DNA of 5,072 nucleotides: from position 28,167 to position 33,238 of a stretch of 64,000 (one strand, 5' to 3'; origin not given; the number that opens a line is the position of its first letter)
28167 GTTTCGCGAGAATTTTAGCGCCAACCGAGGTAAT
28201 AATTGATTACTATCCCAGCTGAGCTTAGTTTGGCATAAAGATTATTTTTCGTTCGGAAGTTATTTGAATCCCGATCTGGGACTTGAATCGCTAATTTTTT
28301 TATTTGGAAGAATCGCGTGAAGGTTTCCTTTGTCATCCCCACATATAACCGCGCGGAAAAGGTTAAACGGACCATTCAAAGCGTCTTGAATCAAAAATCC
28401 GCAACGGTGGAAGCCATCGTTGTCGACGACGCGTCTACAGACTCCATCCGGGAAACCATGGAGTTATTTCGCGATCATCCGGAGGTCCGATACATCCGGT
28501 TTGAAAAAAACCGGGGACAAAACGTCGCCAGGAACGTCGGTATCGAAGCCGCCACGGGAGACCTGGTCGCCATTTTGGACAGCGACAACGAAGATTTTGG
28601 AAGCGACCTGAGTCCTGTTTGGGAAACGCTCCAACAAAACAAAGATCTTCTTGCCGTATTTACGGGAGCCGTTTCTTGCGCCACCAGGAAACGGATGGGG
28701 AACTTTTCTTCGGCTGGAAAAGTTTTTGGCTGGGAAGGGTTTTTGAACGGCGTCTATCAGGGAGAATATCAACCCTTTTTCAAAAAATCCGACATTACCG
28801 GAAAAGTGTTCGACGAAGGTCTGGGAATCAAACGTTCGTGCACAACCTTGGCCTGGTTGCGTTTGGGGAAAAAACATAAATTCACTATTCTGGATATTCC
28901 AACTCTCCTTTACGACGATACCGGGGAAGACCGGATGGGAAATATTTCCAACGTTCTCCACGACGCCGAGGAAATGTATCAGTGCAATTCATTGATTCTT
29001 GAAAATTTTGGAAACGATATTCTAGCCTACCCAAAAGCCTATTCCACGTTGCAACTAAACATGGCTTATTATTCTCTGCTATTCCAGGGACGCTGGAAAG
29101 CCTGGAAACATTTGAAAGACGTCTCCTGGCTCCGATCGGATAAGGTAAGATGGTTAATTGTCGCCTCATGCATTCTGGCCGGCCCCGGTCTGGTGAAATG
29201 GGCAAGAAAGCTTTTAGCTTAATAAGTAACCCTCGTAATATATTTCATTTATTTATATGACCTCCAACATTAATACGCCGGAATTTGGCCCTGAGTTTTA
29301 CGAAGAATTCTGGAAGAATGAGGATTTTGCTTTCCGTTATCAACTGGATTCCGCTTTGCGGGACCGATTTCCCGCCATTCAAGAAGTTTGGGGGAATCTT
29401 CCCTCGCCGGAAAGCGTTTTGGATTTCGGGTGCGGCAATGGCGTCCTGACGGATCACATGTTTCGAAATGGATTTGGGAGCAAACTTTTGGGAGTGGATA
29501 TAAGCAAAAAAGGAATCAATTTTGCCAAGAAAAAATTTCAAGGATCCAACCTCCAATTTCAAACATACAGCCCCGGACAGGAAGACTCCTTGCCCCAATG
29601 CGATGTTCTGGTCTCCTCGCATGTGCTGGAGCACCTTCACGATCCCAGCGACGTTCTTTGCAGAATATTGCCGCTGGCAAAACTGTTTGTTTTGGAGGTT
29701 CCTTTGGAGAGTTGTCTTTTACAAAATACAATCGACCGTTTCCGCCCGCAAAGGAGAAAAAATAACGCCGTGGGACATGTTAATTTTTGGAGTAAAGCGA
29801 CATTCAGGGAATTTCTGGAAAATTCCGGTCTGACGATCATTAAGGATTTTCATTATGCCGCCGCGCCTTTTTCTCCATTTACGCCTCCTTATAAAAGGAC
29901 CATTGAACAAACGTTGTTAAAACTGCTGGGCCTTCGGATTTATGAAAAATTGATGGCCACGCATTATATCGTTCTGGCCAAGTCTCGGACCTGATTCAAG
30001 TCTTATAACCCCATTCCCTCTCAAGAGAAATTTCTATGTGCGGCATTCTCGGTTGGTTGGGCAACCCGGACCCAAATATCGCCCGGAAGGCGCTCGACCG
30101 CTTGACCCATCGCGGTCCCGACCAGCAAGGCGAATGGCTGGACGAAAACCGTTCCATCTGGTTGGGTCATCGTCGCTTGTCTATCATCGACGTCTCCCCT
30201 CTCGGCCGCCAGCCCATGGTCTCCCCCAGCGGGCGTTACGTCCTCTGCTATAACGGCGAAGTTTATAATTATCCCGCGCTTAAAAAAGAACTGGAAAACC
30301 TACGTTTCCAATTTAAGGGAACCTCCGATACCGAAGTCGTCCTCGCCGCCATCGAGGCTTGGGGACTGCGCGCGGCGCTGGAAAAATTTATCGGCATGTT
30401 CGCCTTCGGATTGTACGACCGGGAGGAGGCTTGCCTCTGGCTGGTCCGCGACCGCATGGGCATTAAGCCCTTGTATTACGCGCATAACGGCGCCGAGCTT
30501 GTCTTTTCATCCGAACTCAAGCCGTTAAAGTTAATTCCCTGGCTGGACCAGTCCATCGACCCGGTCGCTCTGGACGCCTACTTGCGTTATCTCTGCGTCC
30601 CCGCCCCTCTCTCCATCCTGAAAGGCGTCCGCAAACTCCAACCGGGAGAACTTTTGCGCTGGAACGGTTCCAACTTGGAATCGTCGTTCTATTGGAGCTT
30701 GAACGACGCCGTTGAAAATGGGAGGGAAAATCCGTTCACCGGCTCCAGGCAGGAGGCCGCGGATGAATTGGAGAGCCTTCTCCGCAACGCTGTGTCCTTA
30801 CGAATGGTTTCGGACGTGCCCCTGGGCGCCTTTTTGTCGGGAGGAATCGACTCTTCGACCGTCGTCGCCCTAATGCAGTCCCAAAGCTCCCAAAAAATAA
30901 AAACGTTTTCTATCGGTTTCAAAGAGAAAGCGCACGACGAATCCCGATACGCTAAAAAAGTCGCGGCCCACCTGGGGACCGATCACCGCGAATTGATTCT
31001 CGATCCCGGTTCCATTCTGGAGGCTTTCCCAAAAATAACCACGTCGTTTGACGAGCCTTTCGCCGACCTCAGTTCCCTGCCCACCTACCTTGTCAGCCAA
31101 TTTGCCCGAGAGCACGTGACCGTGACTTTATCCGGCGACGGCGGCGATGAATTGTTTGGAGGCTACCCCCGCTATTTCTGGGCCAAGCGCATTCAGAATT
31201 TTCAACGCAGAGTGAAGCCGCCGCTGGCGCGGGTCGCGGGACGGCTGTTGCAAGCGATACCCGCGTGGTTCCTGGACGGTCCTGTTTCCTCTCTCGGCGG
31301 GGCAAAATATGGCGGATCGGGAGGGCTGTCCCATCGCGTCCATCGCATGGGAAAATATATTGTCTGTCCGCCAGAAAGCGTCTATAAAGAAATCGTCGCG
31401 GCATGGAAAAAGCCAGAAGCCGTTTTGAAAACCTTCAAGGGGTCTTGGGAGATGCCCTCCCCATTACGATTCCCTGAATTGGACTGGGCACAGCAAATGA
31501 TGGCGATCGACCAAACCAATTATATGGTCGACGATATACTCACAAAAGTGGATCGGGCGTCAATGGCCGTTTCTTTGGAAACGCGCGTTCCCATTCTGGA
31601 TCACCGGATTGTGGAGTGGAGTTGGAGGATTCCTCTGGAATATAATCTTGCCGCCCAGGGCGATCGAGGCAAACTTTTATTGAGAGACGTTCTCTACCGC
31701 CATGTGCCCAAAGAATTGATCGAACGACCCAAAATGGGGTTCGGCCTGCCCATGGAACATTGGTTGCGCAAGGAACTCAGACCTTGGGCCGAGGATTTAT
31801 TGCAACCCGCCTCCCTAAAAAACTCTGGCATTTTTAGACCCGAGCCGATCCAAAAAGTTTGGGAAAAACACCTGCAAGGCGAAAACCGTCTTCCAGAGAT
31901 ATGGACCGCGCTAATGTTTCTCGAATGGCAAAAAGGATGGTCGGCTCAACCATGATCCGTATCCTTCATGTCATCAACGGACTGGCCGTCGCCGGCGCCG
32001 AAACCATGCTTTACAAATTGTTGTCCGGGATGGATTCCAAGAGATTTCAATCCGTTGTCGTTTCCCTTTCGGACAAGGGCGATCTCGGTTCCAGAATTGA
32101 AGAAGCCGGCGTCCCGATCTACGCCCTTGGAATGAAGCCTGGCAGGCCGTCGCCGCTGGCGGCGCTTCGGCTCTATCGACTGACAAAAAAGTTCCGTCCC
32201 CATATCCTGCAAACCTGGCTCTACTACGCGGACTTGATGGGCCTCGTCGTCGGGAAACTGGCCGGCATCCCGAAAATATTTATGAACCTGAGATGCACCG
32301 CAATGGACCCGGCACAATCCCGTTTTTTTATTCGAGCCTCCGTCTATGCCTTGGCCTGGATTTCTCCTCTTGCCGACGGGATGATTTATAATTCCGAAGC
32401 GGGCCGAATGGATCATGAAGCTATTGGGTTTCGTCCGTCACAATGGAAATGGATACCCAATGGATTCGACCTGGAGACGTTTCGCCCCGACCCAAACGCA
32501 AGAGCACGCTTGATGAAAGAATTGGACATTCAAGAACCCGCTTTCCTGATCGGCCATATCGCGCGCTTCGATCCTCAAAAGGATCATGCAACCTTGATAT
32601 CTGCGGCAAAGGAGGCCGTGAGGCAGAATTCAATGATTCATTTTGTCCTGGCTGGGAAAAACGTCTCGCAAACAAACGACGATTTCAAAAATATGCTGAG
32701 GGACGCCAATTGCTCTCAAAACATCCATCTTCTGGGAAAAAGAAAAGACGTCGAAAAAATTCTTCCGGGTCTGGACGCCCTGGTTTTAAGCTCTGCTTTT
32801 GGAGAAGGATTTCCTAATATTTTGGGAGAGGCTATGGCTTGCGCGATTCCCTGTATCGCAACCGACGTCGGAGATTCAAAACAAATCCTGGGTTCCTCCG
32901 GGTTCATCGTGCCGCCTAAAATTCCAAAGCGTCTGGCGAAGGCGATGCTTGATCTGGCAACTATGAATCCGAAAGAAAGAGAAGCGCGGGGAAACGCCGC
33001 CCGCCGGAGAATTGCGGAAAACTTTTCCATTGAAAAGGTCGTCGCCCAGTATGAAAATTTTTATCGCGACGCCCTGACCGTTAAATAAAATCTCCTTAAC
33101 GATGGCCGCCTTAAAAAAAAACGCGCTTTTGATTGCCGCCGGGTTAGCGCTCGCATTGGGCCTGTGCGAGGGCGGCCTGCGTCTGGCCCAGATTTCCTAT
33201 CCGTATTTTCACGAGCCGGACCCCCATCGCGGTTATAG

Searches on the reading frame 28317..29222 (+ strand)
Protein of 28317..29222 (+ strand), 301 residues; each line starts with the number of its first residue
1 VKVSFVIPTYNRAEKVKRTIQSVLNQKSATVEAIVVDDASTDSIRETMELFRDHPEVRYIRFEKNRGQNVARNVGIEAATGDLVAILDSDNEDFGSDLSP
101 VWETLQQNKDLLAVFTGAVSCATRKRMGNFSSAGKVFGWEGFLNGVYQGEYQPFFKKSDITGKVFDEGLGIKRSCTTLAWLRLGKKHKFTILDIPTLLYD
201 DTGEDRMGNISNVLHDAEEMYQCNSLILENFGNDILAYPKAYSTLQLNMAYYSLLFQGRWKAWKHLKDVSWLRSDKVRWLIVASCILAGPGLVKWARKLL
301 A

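Call 27: search_protein_families(library=pfam, proteins=[window:28317-29222:+], max_evalue=0.001)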
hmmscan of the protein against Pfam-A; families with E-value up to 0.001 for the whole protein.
window:28317-29222:+ (301 aa): 3 families
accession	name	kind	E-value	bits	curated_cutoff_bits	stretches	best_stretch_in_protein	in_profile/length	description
PF00535.33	Glycos_transf_2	-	1e-30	107.4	23.3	1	4-125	1-124/168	Glycosyl transferase family 2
PF13641.12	Glyco_tranf_2_3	-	4.4e-11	43.7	27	1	3-91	3-97/230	Glycosyltransferase like family 2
PF10111.15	Glyco_tranf_2_2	-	7.1e-08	32.7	27.3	1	4-91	1-92/276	Glycosyltransferase like family 2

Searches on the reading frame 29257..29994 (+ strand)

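Call 27: search_protein_families(library=pfam, proteins=[window:29257-29994:+], max_evalue=0.001)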
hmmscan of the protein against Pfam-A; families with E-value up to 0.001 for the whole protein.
window:29257-29994:+ (245 aa): 7 families
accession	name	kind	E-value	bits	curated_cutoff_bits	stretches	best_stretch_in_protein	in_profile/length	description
PF13489.12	Methyltransf_23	-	5.8e-24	85.1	27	1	39-195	11-162/164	Methyltransferase domain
PF08241.18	Methyltransf_11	-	1.7e-12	48.3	21.2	1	55-137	1-83/95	Methyltransferase domain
PF08242.18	Methyltransf_12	-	2.1e-12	48.1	30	1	55-139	1-90/98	Methyltransferase domain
PF13847.12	Methyltransf_31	-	4.8e-11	43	27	1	52-142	5-102/145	Methyltransferase domain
PF13649.12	Methyltransf_25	-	6.9e-11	43.1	27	1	54-134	1-86/97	Methyltransferase domain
PF05175.20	MTS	-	8.2e-06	26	23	1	52-105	33-87/170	Methyltransferase small domain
PF02353.26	CMAS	-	0.00039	20.3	27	1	47-127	59-140/273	Mycolic acid cyclopropane synthetase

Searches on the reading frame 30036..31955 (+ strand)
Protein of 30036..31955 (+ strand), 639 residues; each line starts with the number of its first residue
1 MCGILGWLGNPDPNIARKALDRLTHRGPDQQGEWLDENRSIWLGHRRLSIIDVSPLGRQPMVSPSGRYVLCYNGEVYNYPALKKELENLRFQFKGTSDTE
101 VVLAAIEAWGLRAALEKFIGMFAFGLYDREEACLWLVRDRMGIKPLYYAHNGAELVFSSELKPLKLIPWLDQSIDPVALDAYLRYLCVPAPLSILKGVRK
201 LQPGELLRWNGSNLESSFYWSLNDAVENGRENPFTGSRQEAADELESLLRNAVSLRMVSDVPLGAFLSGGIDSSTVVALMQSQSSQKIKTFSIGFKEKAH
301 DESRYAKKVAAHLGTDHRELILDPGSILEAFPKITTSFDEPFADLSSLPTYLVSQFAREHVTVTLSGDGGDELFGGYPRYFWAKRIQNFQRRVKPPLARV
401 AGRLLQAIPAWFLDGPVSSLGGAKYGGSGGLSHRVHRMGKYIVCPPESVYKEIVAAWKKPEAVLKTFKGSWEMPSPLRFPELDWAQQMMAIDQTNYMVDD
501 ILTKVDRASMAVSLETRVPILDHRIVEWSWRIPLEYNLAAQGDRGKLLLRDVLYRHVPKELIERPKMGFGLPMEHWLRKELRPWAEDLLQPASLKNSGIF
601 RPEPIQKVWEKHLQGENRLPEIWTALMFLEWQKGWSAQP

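Call 28: search_protein_families(library=pfam, proteins=[window:30036-31955:+], max_evalue=0.001)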
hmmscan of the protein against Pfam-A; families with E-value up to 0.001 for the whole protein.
window:30036-31955:+ (639 aa): 5 families
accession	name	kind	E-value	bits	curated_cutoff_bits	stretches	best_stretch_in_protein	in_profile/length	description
PF00733.27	Asn_synthase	-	1.9e-106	357.1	21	1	244-632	1-353/354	Asparagine synthase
PF13537.11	GATase_7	-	7.2e-42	142.7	25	1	45-164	1-121/123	Glutamine amidotransferase domain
PF13522.11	GATase_6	-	1e-40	139.2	27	1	28-160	1-130/130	Glutamine amidotransferase domain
PF06508.19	QueC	-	2.5e-06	27.6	22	1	266-323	5-61/210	Queuosine biosynthesis protein QueC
PF02540.23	NAD_synthase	-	0.0002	21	21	1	244-323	4-82/242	NAD synthase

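Call 52: search_protein_families(library=ncbifam, proteins=[window:30036-31955:+], max_evalue=0.01)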
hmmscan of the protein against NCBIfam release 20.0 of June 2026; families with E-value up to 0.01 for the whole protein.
window:30036-31955:+ (639 aa): 14 families
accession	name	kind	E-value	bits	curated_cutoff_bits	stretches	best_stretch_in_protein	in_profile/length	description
TIGR03108.1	eps_aminotran_1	hypoth_equivalog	1.1e-155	519.8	816.9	2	1-393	1-390/628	XrtA/PEP-CTERM system amidotransferase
TIGR01536.1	asn_synth_AEB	equivalog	2e-142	475.8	267.1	1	2-569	1-517/517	asparagine synthase (glutamine-hydrolyzing)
TIGR03104.1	trio_amidotrans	equivalog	1.6e-121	406.4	570.1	2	1-380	1-383/589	N-acetylglutaminylglutamine amidotransferase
NF006949.0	PRK09431.1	equivalog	7.4e-83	278.9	499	3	1-165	1-166/554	asparagine synthase B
NF033535.1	lass_lactam_cya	exception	1.4e-66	225.4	525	2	17-373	21-375/668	lasso peptide isopeptide bond-forming cyclase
NF033561.1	macrolact_Ik_Al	subfamily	5.3e-14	51.7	300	1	132-380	92-337/561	albusnodin/ikarugamycin family macrolactam cyclase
TIGR01134.1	purF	equivalog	5.3e-10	39.2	350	1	44-161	69-196/432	amidophosphoribosyltransferase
NF001484.0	PRK00331.1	subfamily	9.6e-08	30.8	381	1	60-131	87-167/601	isomerizing glutamine--fructose-6-phosphate transaminase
TIGR00364.1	TIGR00364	equivalog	4.8e-06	26.3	150.3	1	266-320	4-57/201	7-cyano-7-deazaguanine synthase QueC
TIGR01135.1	glmS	equivalog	2.4e-05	23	418.05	1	60-108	86-134/607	glutamine--fructose-6-phosphate transaminase (isomerizing)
TIGR00552.1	nadE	equivalog_domain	0.00035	19.8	63.65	1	239-319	3-83/251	NAD(+) synthase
NF010587.0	PRK13980.1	equivalog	0.00045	19.5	255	1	239-324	12-96/267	NAD+ synthase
NF002048.0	PRK00876.1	subfamily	0.00099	18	313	1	239-320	17-98/330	NAD(+) synthase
NF011155.0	PRK14561.1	equivalog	0.0038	16.9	207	1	266-335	6-70/195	hypothetical protein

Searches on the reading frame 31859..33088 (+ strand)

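Call 28: search_protein_families(library=pfam, proteins=[window:31859-33088:+], max_evalue=0.001)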
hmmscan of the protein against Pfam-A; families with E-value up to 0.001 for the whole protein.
window:31859-33088:+ (409 aa): 5 families
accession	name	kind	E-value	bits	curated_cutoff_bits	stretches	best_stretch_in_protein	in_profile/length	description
PF13692.12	Glyco_trans_1_4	-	2.6e-25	89.8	27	1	230-367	3-140/142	Glycosyl transferases group 1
PF00534.26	Glycos_transf_1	-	8.5e-24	84.4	26.4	1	217-383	4-171/172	Glycosyl transferases group 1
PF13439.12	Glyco_transf_4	-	1.1e-14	55.2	28.5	1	45-206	2-169/170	Glycosyltransferase Family 4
PF13579.12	Glyco_trans_4_4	-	1.1e-10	42.5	29.7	1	46-202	2-158/158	Glycosyl transferase 4-like domain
PF13524.12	Glyco_trans_1_2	-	0.0006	20.2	25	1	315-399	60-143/144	Glycosyl transferase-like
